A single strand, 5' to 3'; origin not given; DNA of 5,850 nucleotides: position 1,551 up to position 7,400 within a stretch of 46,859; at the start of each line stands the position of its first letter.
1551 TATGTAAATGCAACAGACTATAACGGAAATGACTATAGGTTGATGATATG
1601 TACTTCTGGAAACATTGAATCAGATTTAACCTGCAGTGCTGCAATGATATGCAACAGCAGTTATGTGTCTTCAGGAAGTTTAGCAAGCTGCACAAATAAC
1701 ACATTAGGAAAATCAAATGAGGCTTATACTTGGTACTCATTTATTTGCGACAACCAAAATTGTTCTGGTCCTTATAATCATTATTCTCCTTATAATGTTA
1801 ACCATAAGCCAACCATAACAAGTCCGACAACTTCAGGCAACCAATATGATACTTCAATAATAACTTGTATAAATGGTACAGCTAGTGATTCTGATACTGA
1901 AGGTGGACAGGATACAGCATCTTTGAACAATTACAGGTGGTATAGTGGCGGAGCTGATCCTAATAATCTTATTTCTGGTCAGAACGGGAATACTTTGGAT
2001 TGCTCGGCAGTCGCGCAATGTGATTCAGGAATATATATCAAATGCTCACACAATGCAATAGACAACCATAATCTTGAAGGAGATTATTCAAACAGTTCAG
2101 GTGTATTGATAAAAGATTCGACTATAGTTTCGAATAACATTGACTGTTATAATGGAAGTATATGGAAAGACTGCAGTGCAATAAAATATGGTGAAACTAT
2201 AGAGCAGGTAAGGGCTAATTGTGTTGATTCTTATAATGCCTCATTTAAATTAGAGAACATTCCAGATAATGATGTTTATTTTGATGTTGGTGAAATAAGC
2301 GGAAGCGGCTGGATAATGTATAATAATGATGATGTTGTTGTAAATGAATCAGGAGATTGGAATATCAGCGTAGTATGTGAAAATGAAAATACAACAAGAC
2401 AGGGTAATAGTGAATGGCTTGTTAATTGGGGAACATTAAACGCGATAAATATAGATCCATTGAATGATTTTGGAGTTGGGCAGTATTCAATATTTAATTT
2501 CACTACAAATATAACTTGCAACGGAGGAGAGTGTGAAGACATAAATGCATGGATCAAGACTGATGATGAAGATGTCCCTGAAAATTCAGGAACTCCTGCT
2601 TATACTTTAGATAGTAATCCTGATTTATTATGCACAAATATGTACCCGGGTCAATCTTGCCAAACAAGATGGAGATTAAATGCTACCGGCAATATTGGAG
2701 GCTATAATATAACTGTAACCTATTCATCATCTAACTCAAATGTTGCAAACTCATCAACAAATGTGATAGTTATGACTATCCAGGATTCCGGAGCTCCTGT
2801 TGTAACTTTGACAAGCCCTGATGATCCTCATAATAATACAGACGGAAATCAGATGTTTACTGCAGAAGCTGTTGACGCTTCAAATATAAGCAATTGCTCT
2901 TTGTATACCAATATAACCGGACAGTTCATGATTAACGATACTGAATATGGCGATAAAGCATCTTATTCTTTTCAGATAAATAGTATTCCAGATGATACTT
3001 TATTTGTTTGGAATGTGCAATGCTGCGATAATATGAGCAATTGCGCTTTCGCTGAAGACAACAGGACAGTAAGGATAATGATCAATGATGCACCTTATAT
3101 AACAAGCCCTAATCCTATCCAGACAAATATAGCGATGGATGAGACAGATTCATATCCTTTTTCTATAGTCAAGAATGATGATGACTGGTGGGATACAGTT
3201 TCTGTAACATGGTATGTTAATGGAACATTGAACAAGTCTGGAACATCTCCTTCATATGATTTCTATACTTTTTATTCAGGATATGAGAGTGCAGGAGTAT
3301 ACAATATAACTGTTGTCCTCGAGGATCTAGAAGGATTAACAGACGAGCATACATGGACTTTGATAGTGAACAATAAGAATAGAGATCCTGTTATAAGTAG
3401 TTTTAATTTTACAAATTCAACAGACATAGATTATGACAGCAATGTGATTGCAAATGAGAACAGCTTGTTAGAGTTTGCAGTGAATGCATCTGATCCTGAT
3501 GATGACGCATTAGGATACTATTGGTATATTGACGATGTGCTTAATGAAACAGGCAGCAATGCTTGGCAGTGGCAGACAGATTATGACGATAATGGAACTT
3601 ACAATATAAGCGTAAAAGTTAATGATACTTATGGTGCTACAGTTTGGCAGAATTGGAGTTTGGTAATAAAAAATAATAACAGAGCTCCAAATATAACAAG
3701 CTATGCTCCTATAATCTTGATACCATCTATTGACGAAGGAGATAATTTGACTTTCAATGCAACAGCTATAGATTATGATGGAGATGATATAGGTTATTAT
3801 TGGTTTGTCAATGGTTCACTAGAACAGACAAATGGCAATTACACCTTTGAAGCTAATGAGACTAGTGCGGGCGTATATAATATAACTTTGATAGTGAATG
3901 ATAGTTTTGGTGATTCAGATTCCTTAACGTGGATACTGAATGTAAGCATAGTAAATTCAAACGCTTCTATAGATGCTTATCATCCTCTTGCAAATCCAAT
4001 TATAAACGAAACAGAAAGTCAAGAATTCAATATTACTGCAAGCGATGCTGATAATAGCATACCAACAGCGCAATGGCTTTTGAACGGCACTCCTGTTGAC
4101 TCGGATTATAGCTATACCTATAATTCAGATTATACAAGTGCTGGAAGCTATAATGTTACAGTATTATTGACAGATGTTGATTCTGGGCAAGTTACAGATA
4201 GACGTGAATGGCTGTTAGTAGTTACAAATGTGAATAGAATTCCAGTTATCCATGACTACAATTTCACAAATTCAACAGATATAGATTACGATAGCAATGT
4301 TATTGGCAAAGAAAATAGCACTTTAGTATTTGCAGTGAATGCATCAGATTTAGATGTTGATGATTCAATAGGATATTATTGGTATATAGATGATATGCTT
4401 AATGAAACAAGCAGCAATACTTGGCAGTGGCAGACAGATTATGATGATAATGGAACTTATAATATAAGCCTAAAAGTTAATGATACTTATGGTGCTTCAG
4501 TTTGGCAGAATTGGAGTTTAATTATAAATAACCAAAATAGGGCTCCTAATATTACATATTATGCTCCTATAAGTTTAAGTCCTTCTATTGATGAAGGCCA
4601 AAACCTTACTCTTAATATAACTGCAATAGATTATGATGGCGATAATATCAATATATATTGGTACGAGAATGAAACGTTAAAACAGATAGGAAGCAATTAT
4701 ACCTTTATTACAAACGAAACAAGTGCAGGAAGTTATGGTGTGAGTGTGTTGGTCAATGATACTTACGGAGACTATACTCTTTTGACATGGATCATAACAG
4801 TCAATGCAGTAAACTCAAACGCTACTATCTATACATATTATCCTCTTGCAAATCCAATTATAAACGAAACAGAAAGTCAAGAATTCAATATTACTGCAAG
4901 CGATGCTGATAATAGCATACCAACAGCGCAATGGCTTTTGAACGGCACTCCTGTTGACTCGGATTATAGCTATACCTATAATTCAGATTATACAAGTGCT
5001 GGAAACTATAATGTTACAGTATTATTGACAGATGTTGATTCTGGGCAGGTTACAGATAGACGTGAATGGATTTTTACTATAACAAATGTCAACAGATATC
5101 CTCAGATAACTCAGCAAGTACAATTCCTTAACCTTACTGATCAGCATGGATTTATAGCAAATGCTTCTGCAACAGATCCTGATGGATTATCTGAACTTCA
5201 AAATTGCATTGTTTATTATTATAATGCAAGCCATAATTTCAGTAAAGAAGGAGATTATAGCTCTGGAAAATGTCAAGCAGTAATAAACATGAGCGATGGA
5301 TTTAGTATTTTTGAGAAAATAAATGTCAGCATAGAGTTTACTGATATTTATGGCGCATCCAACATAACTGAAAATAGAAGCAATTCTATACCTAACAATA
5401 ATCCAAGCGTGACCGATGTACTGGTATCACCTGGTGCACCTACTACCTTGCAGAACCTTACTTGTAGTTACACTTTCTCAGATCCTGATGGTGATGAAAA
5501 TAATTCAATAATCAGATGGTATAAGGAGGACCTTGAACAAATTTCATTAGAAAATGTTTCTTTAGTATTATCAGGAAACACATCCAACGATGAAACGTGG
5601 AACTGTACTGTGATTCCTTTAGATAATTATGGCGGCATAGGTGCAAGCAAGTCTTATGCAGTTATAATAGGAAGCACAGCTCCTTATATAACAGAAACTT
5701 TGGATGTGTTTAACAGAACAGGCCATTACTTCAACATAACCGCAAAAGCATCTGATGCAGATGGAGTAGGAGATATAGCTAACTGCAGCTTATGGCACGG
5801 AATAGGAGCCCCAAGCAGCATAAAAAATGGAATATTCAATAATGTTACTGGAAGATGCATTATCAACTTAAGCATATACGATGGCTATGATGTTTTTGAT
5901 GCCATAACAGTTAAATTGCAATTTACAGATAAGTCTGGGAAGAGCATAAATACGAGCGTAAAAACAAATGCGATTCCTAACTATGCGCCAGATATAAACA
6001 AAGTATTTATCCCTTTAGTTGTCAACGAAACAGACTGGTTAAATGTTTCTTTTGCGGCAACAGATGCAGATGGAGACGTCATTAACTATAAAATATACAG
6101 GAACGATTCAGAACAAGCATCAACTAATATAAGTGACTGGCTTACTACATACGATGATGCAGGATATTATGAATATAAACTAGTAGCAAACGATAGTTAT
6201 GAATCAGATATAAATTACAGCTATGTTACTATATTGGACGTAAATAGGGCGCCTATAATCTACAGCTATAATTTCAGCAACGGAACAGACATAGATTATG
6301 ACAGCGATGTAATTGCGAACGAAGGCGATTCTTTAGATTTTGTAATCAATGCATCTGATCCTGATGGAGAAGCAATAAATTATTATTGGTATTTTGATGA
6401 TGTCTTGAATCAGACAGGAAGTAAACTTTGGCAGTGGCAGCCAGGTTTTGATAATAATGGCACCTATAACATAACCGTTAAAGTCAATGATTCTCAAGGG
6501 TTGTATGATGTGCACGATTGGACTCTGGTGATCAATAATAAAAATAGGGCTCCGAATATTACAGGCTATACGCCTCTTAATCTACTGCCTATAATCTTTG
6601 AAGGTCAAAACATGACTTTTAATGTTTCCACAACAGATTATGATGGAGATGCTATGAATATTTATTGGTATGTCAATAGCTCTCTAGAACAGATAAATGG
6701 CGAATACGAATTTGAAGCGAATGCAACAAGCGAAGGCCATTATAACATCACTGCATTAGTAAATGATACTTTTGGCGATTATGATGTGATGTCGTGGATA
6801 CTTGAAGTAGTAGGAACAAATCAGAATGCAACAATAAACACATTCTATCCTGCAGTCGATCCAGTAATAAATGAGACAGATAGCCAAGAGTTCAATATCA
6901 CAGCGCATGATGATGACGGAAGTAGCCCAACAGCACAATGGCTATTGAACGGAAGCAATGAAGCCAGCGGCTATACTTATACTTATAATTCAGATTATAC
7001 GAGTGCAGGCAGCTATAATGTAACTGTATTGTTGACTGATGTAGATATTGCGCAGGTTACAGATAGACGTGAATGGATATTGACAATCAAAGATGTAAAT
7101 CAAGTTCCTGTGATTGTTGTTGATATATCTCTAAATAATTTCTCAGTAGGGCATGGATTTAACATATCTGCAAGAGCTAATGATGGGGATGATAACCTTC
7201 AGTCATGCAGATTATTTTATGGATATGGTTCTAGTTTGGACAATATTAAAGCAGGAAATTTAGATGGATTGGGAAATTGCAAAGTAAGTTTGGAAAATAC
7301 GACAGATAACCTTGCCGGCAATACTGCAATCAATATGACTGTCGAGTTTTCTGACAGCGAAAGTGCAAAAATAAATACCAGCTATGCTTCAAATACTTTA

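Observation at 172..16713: Translationally coupled surface module: AbrB-like protein, anchorless 4,362-aa secreted giant, type-I membrane partner with long cytoplasmic tail, coiled-coil protein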

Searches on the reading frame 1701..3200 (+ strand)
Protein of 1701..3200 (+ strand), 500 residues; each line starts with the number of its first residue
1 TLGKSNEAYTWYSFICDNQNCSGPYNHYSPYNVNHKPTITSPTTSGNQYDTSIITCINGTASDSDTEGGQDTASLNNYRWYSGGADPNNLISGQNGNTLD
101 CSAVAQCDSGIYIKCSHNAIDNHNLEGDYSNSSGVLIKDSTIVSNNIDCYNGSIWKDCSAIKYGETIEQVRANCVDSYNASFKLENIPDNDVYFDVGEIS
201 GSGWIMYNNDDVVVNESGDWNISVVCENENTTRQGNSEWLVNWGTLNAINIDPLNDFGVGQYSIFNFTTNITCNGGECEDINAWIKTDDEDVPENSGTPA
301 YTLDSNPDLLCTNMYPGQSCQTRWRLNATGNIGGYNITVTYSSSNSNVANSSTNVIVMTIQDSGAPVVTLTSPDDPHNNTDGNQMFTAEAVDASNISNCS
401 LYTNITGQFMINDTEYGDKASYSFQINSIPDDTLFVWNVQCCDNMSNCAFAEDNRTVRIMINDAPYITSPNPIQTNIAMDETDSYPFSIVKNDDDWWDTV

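Call 32: search_protein_families(library=pfam, proteins=[window:1701-3200:+], max_evalue=0.01)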
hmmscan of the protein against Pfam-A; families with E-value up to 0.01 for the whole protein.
window:1701-3200:+ (500 aa): 1 family
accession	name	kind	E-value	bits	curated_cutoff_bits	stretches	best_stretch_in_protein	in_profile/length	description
PF23619.1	Ig_VWA7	-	0.0023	18.6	27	1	313-394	11-90/104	VWA7 Ig-like domain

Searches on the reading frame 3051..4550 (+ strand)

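Call 32: search_protein_families(library=pfam, proteins=[window:3051-4550:+], max_evalue=0.01)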
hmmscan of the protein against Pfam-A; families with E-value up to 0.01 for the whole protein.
window:3051-4550:+ (500 aa): 9 families
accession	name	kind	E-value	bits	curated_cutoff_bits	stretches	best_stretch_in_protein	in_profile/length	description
PF18911.6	PKD_4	-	9.1e-18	64.5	27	3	132-197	12-75/85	PKD domain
PF17963.7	Big_9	-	4.8e-15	56.7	23.6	2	221-293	11-85/89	Bacterial Ig domain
PF00801.26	PKD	-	1.5e-14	54.2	23.5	1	228-290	12-73/80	PKD domain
PF06832.18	BiPBP_C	-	1.7e-12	47.5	26.8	0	141-195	34-83/90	Penicillin-Binding Protein C-terminus Family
PF17957.7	Big_7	-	2.9e-10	41.1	24.1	1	312-371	8-70/70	Bacterial Ig domain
PF05345.18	He_PIG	-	4.2e-05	24.4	24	0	224-298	10-95/96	Putative Ig domain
PF13750.12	Big_3_3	-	0.00012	22.2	27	0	172-216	5-49/157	Bacterial Ig-like domain (group 3)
PF16820.11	PKD_3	-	0.0013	19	26.3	0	227-282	15-66/68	PKD-like domain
PF00028.23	Cadherin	-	0.0061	17.4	28.8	0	173-195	56-78/93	Cadherin domain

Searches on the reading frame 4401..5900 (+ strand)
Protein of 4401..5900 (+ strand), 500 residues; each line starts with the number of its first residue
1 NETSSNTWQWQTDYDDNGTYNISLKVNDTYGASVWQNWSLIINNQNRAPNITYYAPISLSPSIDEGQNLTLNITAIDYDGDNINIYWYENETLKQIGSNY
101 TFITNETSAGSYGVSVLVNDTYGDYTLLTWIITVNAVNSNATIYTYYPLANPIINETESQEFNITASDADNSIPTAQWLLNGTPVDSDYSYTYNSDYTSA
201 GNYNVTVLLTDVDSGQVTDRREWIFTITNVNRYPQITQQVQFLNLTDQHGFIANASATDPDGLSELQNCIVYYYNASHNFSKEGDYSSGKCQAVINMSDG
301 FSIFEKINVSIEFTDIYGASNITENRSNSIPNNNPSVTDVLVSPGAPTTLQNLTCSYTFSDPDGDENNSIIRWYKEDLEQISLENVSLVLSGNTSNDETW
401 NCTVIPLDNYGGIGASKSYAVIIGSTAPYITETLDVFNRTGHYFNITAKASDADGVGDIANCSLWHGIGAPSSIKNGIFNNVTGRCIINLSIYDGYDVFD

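Call 32: search_protein_families(library=pfam, proteins=[window:4401-5900:+], max_evalue=0.01)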
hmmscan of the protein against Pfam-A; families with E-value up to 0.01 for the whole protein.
window:4401-5900:+ (500 aa): 8 families
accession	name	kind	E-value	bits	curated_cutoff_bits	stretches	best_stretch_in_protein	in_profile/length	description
PF00801.26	PKD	-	3e-07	30.8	23.5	1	61-124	9-71/80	PKD domain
PF06832.18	BiPBP_C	-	0.00059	20.1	26.8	0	158-207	31-78/90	Penicillin-Binding Protein C-terminus Family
PF17957.7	Big_7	-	0.0006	20.9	24.1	1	147-207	7-70/70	Bacterial Ig domain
PF13927.12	Ig_3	-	0.00087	20.2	30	0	58-126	10-73/78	Immunoglobulin domain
PF13750.12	Big_3_3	-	0.00096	19.3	27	0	7-53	4-50/157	Bacterial Ig-like domain (group 3)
PF18911.6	PKD_4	-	0.0012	19.3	27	0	152-216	12-75/85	PKD domain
PF17963.7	Big_9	-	0.0069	17.7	23.6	0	60-126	10-82/89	Bacterial Ig domain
PF16820.11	PKD_3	-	0.0086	16.4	26.3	0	165-206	26-63/68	PKD-like domain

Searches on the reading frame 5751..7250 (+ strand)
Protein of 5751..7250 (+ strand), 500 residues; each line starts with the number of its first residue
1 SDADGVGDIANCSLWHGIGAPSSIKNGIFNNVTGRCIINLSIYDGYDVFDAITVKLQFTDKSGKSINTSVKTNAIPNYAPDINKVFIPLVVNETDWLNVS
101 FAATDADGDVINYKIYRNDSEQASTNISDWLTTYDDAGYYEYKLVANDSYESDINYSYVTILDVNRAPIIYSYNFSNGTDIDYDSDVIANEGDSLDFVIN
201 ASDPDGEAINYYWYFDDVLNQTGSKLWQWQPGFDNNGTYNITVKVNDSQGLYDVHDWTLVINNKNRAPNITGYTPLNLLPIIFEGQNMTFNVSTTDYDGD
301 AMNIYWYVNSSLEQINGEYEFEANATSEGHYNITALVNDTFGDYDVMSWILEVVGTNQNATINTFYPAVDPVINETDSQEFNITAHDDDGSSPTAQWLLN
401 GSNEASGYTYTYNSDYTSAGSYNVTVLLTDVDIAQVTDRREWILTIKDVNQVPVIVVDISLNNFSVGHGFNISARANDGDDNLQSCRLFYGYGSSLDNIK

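Call 32: search_protein_families(library=pfam, proteins=[window:5751-7250:+], max_evalue=0.01)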
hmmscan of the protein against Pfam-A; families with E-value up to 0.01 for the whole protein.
window:5751-7250:+ (500 aa): 7 families
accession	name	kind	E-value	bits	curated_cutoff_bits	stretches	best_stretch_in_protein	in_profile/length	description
PF18911.6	PKD_4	-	3.8e-12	46.5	27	1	185-253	10-76/85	PKD domain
PF00801.26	PKD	-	1.7e-11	44.4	23.5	1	189-251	11-71/80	PKD domain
PF17957.7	Big_7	-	7.5e-07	30.1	24.1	0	190-243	15-70/70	Bacterial Ig domain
PF13927.12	Ig_3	-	8e-07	29.9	30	0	185-252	9-72/78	Immunoglobulin domain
PF17963.7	Big_9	-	1e-05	26.8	23.6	1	186-253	10-82/89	Bacterial Ig domain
PF13750.12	Big_3_3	-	1.8e-05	24.9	27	0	317-352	3-38/157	Bacterial Ig-like domain (group 3)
PF06832.18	BiPBP_C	-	5.7e-05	23.4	26.8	0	196-251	34-84/90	Penicillin-Binding Protein C-terminus Family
